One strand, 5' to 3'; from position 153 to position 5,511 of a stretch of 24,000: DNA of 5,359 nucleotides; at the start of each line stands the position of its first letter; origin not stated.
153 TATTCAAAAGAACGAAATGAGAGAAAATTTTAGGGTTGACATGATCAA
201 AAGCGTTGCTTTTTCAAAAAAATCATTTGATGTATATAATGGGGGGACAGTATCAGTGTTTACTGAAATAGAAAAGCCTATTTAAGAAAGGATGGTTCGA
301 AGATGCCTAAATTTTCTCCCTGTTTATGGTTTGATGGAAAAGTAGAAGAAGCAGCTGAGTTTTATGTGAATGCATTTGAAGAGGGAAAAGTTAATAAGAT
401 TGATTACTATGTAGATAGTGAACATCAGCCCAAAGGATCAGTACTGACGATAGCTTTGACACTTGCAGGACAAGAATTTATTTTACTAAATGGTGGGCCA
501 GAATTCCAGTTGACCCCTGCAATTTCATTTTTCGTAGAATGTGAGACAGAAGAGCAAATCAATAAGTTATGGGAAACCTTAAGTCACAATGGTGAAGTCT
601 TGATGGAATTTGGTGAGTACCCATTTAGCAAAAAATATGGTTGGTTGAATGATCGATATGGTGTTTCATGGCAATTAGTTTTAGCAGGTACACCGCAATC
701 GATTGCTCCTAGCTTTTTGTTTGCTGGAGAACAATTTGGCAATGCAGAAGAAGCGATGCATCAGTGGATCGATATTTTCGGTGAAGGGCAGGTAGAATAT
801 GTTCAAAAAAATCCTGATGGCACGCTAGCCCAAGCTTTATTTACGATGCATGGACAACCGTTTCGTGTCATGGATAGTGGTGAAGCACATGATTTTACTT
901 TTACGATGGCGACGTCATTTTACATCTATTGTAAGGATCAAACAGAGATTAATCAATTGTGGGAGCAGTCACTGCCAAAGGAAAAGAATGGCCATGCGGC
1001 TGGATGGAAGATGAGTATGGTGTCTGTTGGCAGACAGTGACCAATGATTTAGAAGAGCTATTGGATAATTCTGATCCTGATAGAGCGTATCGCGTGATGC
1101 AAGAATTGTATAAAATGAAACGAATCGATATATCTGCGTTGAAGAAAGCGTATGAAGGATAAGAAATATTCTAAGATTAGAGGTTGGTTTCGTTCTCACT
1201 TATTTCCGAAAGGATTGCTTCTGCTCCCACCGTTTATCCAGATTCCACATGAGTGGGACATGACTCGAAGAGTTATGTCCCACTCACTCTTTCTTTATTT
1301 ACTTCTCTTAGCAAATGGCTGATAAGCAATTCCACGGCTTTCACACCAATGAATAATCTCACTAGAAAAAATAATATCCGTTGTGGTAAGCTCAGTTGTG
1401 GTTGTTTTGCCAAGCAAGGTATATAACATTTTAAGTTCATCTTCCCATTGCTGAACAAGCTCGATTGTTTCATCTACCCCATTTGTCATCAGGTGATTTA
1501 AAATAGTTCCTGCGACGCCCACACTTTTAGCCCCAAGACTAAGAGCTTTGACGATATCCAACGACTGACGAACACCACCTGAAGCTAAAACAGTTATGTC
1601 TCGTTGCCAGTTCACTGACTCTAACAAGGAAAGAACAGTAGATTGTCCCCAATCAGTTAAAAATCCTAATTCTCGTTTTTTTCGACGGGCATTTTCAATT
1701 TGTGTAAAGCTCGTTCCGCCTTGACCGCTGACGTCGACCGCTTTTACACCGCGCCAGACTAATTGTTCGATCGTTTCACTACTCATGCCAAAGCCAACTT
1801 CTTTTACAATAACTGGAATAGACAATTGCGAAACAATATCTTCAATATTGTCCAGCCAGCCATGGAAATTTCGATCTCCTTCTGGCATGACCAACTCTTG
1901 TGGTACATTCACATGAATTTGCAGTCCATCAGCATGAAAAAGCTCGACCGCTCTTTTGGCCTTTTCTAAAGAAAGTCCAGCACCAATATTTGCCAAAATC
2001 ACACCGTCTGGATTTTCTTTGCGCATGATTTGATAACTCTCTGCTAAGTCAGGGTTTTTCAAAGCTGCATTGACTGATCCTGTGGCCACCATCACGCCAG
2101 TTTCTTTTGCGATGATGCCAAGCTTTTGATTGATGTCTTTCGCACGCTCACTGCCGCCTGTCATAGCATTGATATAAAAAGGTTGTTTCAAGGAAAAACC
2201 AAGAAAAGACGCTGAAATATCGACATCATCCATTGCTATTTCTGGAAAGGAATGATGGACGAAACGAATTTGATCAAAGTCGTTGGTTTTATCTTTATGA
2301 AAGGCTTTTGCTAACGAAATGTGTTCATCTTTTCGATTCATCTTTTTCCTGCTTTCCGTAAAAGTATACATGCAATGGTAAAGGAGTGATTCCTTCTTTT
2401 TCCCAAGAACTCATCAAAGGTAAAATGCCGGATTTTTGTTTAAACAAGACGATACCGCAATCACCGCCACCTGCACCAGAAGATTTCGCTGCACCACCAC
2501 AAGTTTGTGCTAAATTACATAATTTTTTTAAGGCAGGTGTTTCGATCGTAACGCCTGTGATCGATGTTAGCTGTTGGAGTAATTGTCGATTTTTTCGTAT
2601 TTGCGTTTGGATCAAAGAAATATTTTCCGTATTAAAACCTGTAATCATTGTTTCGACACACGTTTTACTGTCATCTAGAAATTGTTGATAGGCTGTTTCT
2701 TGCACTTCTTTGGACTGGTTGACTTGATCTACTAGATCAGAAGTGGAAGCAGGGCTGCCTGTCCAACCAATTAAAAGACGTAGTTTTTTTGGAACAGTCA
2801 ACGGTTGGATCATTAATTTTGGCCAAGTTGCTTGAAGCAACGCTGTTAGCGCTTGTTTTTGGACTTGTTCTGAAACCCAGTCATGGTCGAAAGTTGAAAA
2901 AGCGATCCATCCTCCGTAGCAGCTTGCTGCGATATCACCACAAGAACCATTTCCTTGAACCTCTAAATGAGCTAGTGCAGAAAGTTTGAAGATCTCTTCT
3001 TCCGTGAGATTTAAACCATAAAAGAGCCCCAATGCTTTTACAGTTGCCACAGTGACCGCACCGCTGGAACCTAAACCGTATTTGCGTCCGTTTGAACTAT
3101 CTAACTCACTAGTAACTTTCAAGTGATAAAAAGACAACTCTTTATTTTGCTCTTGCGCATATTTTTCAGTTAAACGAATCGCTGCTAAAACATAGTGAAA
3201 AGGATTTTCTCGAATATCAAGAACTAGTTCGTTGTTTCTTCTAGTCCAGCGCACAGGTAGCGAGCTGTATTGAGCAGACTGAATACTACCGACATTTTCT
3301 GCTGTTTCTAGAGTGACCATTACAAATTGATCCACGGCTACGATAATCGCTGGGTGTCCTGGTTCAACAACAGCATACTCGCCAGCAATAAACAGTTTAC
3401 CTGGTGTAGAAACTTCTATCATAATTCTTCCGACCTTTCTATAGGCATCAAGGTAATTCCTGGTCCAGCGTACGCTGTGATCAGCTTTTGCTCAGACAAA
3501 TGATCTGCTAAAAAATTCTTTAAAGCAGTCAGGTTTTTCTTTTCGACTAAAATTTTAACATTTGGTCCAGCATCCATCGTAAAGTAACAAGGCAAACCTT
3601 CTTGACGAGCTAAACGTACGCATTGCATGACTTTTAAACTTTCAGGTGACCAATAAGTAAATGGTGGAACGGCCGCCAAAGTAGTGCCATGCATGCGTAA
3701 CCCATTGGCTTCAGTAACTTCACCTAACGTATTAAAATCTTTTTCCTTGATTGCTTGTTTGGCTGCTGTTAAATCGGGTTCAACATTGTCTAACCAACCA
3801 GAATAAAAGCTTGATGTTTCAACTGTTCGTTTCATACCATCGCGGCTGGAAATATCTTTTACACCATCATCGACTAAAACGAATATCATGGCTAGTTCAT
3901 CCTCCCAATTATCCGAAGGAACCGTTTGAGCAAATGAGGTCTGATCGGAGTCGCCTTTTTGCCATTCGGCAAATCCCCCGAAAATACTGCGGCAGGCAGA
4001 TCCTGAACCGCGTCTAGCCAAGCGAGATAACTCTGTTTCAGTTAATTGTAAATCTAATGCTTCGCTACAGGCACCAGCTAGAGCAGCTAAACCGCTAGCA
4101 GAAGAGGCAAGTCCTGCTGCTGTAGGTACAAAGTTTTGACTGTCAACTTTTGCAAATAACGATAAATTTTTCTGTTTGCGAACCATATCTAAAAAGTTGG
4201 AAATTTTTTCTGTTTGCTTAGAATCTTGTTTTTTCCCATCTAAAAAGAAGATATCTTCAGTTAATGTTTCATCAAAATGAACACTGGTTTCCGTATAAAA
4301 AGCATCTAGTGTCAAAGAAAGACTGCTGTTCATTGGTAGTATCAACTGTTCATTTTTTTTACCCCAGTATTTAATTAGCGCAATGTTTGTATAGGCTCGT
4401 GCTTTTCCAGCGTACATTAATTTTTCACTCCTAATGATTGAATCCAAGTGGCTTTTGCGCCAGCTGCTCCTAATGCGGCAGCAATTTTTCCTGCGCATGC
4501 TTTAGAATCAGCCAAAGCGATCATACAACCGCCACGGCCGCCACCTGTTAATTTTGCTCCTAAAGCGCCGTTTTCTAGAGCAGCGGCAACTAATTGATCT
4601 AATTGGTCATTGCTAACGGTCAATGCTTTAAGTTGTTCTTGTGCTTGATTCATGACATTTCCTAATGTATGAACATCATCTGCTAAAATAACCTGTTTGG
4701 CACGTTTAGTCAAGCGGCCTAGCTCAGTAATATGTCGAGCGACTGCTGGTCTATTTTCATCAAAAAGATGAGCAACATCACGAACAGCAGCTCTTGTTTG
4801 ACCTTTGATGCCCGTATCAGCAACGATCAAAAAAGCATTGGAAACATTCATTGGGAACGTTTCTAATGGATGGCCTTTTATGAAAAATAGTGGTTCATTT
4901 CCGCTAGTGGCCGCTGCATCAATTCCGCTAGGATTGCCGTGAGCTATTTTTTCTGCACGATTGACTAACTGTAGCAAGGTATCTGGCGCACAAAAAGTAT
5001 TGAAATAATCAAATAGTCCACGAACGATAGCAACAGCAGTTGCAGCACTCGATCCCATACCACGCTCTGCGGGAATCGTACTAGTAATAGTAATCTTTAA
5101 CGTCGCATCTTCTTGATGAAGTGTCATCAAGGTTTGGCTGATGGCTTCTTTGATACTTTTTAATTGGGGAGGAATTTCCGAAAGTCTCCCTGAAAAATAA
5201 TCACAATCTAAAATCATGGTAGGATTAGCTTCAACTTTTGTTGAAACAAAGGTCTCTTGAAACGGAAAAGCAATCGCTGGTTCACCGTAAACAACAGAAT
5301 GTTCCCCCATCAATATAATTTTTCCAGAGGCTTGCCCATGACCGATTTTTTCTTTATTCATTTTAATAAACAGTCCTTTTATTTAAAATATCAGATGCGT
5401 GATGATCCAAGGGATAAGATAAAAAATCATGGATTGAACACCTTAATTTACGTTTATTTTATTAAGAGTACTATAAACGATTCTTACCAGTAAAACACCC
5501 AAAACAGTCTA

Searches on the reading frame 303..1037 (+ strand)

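Call 65: search_protein_families(library=pfam, proteins=[window:303-1037:+], max_evalue=0.00001)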
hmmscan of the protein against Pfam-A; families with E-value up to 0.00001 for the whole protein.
window:303-1037:+ (245 aa): 2 families
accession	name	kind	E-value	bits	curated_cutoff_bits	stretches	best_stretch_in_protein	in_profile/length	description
PF06983.19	3-dmu-9_3-mt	-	9.2e-57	191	24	2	3-126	2-116/116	3-demethylubiquinone-9 3-methyltransferase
PF00903.31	Glyoxalase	-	9.5e-06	26.4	20.6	0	7-125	5-121/121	Glyoxalase/Bleomycin resistance protein/Dioxygenase superfamily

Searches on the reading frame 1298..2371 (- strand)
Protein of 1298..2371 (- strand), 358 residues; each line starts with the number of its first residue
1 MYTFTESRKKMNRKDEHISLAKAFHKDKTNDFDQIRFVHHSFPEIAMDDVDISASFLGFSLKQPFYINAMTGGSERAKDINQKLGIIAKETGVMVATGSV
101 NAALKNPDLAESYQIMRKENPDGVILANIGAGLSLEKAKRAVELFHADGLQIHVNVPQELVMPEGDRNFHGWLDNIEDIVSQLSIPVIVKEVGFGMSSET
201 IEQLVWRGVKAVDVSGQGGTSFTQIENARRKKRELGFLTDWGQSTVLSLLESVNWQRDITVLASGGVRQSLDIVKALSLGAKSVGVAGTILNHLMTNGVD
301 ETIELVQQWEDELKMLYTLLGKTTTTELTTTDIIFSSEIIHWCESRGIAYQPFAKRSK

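Call 65: search_protein_families(library=pfam, proteins=[window:1298-2371:-], max_evalue=0.00001)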
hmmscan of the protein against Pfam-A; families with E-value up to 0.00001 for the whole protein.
window:1298-2371:- (358 aa): 2 families
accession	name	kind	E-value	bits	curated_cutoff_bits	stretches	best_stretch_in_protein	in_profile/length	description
PF01070.24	FMN_dh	-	1.1e-22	81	24.9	1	174-331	208-346/350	FMN-dependent dehydrogenase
PF00478.31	IMPDH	-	1.9e-06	27.6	25.6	1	170-286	130-235/345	IMP dehydrogenase / GMP reductase domain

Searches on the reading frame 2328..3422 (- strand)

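Call 65: search_protein_families(library=pfam, proteins=[window:2328-3422:-], max_evalue=0.00001)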
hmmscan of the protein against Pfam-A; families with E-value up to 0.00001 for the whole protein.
window:2328-3422:- (365 aa): 2 families
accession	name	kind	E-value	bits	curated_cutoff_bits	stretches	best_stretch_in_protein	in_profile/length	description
PF00288.32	GHMP_kinases_N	-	5e-16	59.1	22.3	1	77-171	2-87/87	GHMP kinases N terminal domain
PF08544.19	GHMP_kinases_C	-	1.9e-08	35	21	1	266-331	8-70/85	GHMP kinases C terminal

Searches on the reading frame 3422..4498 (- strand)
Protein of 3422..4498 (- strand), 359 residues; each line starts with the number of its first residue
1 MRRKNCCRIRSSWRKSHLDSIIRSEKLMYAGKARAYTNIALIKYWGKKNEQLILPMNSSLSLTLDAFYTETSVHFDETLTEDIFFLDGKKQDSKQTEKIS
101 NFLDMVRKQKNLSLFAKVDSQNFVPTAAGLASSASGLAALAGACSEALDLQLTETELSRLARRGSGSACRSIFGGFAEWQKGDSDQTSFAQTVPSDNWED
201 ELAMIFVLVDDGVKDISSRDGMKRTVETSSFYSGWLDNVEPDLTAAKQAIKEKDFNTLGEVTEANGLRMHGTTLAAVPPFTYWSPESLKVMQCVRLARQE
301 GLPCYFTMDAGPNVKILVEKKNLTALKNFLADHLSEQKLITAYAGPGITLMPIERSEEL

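Call 65: search_protein_families(library=pfam, proteins=[window:3422-4498:-], max_evalue=0.00001)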
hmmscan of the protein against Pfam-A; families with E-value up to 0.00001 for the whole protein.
window:3422-4498:- (359 aa): 3 families
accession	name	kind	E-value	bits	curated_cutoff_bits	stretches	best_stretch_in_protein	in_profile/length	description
PF22700.2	MVD-like_N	-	9.9e-68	227.2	27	1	35-190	1-157/157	Diphosphomevalonate decarboxylase-like N-terminal domain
PF18376.6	MDD_C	-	7.7e-23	81.7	23.2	1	206-341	3-141/186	Mevalonate 5-diphosphate decarboxylase C-terminal domain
PF00288.32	GHMP_kinases_N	-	4.7e-08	33.6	22.3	1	116-169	18-71/87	GHMP kinases N terminal domain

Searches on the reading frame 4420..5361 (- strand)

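Call 65: search_protein_families(library=pfam, proteins=[window:4420-5361:-], max_evalue=0.00001)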
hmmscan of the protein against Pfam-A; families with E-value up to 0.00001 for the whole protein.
window:4420-5361:- (314 aa): 2 families
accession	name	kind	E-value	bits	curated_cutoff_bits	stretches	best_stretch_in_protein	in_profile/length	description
PF00288.32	GHMP_kinases_N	-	2.5e-16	60.1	22.3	1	80-151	13-82/87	GHMP kinases N terminal domain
PF08544.19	GHMP_kinases_C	-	4.4e-14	53.1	21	1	226-302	6-84/85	GHMP kinases C terminal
